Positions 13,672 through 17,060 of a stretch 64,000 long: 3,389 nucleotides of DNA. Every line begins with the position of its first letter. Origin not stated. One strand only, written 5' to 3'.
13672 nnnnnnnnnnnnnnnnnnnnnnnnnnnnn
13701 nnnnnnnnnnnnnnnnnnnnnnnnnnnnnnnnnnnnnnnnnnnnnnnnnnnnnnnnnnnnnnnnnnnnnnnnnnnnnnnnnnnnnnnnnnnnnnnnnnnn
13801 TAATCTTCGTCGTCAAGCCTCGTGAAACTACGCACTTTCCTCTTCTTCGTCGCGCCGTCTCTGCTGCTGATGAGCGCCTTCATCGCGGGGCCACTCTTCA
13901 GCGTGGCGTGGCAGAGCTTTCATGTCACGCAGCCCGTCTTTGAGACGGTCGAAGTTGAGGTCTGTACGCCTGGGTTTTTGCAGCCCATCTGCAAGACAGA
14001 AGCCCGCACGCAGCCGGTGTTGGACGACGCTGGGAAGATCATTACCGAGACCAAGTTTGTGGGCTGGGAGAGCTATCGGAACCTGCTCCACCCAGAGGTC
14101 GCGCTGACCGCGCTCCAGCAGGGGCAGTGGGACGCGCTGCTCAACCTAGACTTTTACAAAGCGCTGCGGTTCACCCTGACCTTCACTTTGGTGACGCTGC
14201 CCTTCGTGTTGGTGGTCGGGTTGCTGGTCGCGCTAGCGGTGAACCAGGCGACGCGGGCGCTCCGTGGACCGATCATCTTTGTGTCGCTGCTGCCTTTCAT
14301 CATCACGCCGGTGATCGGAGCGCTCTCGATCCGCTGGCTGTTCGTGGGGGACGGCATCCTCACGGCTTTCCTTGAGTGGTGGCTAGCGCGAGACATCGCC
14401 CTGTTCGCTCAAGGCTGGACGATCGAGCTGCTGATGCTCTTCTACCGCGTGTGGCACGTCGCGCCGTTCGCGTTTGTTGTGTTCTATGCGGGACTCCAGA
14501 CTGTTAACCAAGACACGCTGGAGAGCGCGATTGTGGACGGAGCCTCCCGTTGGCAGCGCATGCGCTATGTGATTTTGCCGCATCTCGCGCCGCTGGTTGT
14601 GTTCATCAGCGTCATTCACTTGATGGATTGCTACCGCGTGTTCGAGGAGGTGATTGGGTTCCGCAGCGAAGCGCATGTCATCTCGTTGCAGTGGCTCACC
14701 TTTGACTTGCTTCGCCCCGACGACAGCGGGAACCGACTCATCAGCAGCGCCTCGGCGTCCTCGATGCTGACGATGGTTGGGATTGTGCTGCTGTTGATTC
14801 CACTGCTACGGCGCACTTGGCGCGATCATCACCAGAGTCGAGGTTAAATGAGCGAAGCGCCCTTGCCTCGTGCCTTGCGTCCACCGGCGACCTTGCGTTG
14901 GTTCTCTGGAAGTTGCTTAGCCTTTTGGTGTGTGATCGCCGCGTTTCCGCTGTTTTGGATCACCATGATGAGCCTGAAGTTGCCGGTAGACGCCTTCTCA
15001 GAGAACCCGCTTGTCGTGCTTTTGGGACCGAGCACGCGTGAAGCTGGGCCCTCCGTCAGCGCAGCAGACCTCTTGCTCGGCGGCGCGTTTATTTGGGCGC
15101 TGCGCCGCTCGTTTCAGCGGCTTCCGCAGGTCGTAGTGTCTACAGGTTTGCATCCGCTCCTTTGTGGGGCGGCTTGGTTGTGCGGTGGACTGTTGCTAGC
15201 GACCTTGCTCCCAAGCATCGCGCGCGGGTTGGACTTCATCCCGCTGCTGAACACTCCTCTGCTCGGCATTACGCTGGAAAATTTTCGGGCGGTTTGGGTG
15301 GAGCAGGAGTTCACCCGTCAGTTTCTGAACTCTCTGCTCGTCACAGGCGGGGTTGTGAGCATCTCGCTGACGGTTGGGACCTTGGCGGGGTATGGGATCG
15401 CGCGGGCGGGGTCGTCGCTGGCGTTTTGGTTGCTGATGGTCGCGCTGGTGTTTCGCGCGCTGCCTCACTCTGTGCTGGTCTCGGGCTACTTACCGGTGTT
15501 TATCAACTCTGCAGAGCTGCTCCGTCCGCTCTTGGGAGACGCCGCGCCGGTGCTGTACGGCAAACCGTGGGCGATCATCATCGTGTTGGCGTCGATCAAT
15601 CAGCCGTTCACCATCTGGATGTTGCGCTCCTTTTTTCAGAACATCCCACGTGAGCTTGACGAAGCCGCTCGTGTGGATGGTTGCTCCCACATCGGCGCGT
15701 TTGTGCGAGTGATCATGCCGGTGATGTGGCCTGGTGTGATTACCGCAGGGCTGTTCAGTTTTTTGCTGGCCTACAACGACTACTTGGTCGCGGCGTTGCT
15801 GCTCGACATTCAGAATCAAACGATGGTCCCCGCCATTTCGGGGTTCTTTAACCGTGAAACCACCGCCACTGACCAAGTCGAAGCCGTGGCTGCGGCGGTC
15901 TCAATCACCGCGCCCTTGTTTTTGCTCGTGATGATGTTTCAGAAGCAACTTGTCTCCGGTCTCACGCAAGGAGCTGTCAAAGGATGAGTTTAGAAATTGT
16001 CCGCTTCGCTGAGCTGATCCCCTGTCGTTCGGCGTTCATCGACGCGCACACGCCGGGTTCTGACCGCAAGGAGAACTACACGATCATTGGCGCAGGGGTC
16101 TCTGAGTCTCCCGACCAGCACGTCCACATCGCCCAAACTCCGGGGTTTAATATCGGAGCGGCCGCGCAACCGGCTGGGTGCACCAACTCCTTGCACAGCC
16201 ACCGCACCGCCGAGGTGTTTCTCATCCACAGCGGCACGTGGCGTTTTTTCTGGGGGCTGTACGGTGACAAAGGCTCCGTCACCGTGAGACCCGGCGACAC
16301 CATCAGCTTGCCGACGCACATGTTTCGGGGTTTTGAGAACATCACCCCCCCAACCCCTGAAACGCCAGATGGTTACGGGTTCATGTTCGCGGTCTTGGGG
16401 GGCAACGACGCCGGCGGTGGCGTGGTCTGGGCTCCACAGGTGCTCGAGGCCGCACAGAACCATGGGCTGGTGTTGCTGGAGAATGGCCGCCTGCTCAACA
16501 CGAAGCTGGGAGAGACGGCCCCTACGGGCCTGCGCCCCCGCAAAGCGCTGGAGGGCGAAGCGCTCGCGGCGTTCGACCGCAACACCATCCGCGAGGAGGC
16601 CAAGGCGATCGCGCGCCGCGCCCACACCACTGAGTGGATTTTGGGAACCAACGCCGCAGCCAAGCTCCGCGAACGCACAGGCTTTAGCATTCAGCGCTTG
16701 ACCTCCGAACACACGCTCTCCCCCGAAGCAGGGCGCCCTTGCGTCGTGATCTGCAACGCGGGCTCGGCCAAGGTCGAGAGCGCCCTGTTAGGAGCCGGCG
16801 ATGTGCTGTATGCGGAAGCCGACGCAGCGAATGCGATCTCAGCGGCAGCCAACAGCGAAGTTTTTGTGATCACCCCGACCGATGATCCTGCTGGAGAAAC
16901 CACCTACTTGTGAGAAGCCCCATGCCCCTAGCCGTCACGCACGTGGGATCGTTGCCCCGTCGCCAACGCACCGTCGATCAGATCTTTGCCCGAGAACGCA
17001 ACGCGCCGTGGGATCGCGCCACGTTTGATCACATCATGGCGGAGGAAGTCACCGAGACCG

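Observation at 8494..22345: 13-gene uncharacterised catabolic cluster with seven SnoaL/NTF2 domains, a MetE-like Zn enzyme, a HisD-like dehydrogenase and an RraA-like aldolase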

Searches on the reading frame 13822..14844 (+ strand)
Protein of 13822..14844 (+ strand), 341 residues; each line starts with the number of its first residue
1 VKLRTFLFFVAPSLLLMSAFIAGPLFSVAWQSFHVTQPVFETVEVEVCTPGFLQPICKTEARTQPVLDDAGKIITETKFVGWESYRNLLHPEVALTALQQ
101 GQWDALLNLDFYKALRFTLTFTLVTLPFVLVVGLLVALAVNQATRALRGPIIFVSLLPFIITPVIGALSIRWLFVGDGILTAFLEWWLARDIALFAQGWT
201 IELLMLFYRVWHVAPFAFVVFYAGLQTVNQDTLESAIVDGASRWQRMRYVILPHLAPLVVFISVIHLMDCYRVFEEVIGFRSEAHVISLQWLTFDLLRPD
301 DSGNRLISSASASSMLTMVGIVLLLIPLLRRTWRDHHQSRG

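Call 4: search_protein_families(library=pfam, proteins=[window:13822-14844:+], max_evalue=0.01)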
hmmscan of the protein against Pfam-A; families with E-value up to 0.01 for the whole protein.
window:13822-14844:+ (341 aa): 1 family
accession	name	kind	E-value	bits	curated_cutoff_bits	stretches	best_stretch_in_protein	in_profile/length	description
PF00528.27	BPD_transp_1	-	6.4e-09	36.2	26.4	1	131-268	3-119/184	Binding-protein-dependent transport system inner membrane component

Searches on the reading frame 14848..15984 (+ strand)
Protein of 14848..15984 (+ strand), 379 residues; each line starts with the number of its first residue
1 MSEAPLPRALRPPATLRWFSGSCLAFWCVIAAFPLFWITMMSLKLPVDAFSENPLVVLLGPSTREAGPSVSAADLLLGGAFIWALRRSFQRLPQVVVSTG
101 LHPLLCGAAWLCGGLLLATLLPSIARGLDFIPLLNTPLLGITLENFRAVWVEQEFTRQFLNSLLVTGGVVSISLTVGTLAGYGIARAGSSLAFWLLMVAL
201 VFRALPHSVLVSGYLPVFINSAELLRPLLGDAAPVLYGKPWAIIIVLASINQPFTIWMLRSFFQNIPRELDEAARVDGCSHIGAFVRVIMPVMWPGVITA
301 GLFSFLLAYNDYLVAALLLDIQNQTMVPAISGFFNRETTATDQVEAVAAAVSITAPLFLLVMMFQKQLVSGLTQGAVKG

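Call 4: search_protein_families(library=pfam, proteins=[window:14848-15984:+], max_evalue=0.01)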
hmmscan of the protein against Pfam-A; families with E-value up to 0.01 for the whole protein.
window:14848-15984:+ (379 aa): 1 family
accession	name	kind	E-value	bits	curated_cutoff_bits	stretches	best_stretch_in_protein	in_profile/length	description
PF00528.27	BPD_transp_1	-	3.7e-19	69.6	26.4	1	177-371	1-181/184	Binding-protein-dependent transport system inner membrane component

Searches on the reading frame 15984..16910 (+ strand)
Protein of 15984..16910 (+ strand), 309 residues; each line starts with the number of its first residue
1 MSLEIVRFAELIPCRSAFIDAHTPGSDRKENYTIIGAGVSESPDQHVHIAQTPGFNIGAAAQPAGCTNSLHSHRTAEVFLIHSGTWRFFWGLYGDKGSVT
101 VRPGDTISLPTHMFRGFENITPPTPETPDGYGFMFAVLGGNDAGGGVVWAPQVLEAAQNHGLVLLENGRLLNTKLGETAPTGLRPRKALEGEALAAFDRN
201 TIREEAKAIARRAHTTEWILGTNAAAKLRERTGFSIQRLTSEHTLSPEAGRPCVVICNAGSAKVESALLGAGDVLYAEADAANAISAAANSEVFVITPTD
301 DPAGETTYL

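Call 5: search_protein_families(library=pfam, proteins=[window:15984-16910:+], max_evalue=0.01)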
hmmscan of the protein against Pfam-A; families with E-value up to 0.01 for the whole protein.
window:15984-16910:+ (309 aa): 1 family
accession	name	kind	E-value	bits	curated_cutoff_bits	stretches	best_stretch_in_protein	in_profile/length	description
PF07883.17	Cupin_2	-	1.9e-05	24.7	27.2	1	63-121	7-60/70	Cupin domain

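Call 6: search_protein_families(library=ncbifam, proteins=[window:15984-16910:+], max_evalue=0.001)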
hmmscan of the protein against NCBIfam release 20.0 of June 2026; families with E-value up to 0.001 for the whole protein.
window:15984-16910:+ (309 aa): 0 families

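Call 31: search_solved_structures(query=window:15984-16910:+, max_evalue=1)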
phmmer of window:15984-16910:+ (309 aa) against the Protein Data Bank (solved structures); distinct sequences matched with E-value up to 1: 1.
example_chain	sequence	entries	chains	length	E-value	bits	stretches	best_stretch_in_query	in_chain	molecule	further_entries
8hrf_A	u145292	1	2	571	0.52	12.8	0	36-128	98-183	Chitinase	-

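Call 54: find_homologous_proteins(query=window:15984-16910:+, max_evalue=1e-10)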
Query window:15984-16910:+ (309 aa): 5964 proteins with E <= 1e-10 among 8000 candidates; the best 120 are listed.
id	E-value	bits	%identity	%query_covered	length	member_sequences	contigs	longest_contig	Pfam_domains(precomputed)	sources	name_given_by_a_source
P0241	1.9e-205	699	100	100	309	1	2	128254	PF07883.18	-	-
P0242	1.0e-132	460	65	99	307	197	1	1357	PF07883.18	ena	-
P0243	2.1e-131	456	65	99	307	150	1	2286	PF07883.18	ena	-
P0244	5.3e-131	455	65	99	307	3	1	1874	PF07883.18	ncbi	-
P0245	2.5e-130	452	64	99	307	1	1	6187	PF07883.18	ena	-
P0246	3.7e-130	452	64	99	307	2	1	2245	PF07883.18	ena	-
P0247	4.5e-130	452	64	99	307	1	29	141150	PF07883.18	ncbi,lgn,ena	-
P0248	6.2e-130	451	64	99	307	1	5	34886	PF07883.18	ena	-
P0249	6.7e-130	451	64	99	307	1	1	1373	PF07883.18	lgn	-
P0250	6.7e-130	451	64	99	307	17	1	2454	PF07883.18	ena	-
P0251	8.5e-130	451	64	99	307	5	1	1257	PF07883.18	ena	-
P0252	8.6e-130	451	64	99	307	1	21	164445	PF07883.18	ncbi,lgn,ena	-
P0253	1.2e-129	450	64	99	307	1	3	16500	PF07883.18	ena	-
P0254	1.2e-129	450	64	99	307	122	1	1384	PF07883.18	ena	-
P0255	1.4e-129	450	64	99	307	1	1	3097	PF07883.18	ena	-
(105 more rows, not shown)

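Call 62: predict_structure(alignment_id=A2)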
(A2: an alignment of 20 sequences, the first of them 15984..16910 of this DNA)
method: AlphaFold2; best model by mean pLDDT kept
length: 309 residues; sequences in the alignment: 20
mean_pLDDT: 75.8   pTM: 0.79
mean pLDDT of the five models: 75.8, 67.1, 66.2, 62.3, 51.7
residues with pLDDT >= 90: 60; 70-90: 153; 50-70: 71; < 50: 25
segments of 3 or more residues with pLDDT < 50: 23-26, 38-40, 142-145, 221-229, 307-309
pLDDT, mean of each block of 10 residues (from residue 1): 87 68 57 70 71 84 79 71 89 76 82 75 90 86 55 75 76 81 84 67 54 59 47 82 83 93 92 88 82 89 55
secondary structure, 60 per line:
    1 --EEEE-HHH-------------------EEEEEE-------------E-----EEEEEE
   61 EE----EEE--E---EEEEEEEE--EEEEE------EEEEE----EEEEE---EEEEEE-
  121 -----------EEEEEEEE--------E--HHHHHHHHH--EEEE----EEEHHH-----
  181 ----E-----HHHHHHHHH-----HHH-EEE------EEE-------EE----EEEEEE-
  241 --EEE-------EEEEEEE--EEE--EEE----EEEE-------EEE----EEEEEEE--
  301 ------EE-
elements in order: E3-6 E30-35 E55-62 E67-69 E76-83 E86-90 E97-101 E106-110 E114-119 E132-139 H151-159 E162-165 E170-172 H191-199 E209-211 E218-220 E234-239 E243-245 E253-259 E262-264 E267-269 E274-277 E285-287 E292-298

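Call 64: fold_search(model_id=the predicted structure, library=pdb)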
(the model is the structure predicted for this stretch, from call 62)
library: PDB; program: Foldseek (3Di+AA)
matches with E <= 10: 1882; with E <= 0.001: 468
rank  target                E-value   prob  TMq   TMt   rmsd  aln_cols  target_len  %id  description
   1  1y3t_A                2.1e-11  1.00  0.47  0.44  10.9       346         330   13  Crystal structure of YxaG, a dioxygenase from Bacillus subtilis (released 2005-01-18)
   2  1sfn_A                2.3e-11  1.00  0.45  0.55  12.7       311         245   14  Crystal structure of protein DR1152 from Deinococcus radiodurans R1, Pfam DUF861 (released 2004-06-22)
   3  6uts                  2.6e-11  1.00  0.49  0.64   7.8       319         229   10  Crystal Structure of bacterial pirin YhhW in complex with nickel(II) from Escherichia coli (released 2019-11-06)
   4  1gqh_B                2.8e-11  1.00  0.50  0.46  12.4       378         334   12  Quercetin 2,3-dioxygenase in complex with the inhibitor kojic acid (released 2002-06-21)
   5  2vqa_C                4.8e-11  1.00  0.39  0.35  14.7       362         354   13  Protein-folding location can regulate Mn versus Cu- or Zn-binding. Crystal Structure of MncA. (released 2008-10-28)
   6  1gqh_D                5.4e-11  1.00  0.50  0.47  12.6       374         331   12  Quercetin 2,3-dioxygenase in complex with the inhibitor kojic acid (released 2002-06-21)
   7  1h1i_D                7.1e-11  1.00  0.49  0.44  10.5       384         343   11  CRYSTAL STRUCTURE OF QUERCETIN 2,3-DIOXYGENASE ANAEROBICALLY COMPLEXED WITH THE SUBSTRATE QUERCETN (released 2002-11-28)
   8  1gqg_D                7.9e-11  1.00  0.48  0.45  11.6       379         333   12  Quercetin 2,3-dioxygenase in complex with the inhibitor diethyldithiocarbamate (released 2002-06-21)
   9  1gqg_B                8.4e-11  1.00  0.50  0.46  12.4       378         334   12  Quercetin 2,3-dioxygenase in complex with the inhibitor diethyldithiocarbamate (released 2002-06-21)
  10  1h1i_B                8.4e-11  1.00  0.50  0.46  12.2       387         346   10  CRYSTAL STRUCTURE OF QUERCETIN 2,3-DIOXYGENASE ANAEROBICALLY COMPLEXED WITH THE SUBSTRATE QUERCETN (released 2002-11-28)
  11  8hfb_A                9.4e-11  1.00  0.52  0.51  10.9       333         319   13  Evolved variant of quercetin 2,4-dioxygenase from Bacillus subtilis (released 2023-03-08)
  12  2h0v_A                1.0e-10  1.00  0.47  0.43  13.0       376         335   12  Crystal structure of a putative quercetin 2,3-dioxygenase (yxag, bsu39980) from bacillus subtilis at 2.60 A resolution (released 2006-05-30)
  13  1h1i_A                1.2e-10  1.00  0.47  0.43  11.5       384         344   11  CRYSTAL STRUCTURE OF QUERCETIN 2,3-DIOXYGENASE ANAEROBICALLY COMPLEXED WITH THE SUBSTRATE QUERCETN (released 2002-11-28)
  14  1gqg_C                1.2e-10  1.00  0.49  0.45  12.3       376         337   12  Quercetin 2,3-dioxygenase in complex with the inhibitor diethyldithiocarbamate (released 2002-06-21)
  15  1juh_C                1.5e-10  1.00  0.47  0.44  12.7       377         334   12  Crystal Structure of Quercetin 2,3-dioxygenase (released 2002-05-22)
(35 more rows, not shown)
